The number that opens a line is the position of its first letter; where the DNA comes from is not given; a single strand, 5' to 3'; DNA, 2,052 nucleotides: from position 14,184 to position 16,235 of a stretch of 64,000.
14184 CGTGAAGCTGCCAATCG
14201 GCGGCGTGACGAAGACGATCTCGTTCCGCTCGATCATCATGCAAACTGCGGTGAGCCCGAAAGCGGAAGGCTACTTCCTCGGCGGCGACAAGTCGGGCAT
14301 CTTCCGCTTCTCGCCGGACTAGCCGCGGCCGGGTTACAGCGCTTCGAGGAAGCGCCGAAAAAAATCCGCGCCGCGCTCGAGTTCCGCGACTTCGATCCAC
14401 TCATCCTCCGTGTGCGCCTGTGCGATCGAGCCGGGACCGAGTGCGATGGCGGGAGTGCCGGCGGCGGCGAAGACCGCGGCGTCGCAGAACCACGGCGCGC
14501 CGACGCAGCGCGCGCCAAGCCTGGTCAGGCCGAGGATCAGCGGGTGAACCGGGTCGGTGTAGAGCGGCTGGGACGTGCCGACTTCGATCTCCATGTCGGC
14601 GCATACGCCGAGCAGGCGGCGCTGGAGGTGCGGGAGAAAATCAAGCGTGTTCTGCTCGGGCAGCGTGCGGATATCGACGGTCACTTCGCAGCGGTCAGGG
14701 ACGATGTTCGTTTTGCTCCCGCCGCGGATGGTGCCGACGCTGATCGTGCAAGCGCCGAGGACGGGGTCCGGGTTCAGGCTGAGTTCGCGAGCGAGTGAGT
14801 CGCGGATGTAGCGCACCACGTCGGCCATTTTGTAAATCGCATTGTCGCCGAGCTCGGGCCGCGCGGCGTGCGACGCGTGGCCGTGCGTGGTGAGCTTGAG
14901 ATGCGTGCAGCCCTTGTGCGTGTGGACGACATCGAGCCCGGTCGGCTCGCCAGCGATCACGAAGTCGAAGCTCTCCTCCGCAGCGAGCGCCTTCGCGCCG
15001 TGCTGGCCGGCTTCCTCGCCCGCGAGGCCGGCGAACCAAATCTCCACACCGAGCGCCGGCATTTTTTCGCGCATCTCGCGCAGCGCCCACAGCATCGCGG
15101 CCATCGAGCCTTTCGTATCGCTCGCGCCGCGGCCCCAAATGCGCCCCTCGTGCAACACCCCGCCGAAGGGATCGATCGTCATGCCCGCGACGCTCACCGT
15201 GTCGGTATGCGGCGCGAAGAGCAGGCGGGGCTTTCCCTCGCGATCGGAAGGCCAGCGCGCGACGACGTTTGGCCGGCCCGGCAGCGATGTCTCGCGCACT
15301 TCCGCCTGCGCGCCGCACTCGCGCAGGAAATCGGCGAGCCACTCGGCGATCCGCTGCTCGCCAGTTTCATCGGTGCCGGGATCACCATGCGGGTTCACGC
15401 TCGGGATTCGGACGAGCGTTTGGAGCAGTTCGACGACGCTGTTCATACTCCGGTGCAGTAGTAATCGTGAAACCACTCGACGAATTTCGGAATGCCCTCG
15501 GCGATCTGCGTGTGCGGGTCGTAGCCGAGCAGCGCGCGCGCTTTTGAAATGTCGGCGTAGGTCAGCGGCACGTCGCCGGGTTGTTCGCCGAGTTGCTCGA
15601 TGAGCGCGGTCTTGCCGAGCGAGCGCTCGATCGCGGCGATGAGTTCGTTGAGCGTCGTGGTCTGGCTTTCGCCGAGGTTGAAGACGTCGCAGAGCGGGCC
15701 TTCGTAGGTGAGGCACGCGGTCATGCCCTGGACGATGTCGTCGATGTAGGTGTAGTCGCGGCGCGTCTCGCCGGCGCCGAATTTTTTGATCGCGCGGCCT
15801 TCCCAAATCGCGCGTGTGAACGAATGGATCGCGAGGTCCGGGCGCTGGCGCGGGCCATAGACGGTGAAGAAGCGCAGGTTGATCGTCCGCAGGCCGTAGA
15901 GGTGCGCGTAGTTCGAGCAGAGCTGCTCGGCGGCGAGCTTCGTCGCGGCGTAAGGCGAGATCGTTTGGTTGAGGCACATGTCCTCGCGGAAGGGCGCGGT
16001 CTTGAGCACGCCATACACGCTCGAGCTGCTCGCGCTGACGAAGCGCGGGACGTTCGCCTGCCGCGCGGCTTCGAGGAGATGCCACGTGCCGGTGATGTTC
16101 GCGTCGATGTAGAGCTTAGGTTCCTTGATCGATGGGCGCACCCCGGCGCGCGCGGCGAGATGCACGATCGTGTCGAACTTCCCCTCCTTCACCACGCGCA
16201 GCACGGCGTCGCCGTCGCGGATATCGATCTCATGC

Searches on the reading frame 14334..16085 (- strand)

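Call 63: search_protein_families(library=pfam, proteins=[window:14334-16085:-], max_evalue=0.0001)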
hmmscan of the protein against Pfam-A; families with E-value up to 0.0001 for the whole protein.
window:14334-16085:- (583 aa): 3 families
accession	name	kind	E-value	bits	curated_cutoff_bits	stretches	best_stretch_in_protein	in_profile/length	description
PF01546.33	Peptidase_M20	-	1.1e-26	94.5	24.6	1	290-581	2-205/206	Peptidase family M20/M25/M40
PF07687.19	M20_dimer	-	6.4e-21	74.8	21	1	389-483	2-91/107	Peptidase dimerisation domain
PF04389.22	Peptidase_M28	-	1.1e-08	35.4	21.3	1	273-370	1-80/193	Peptidase family M28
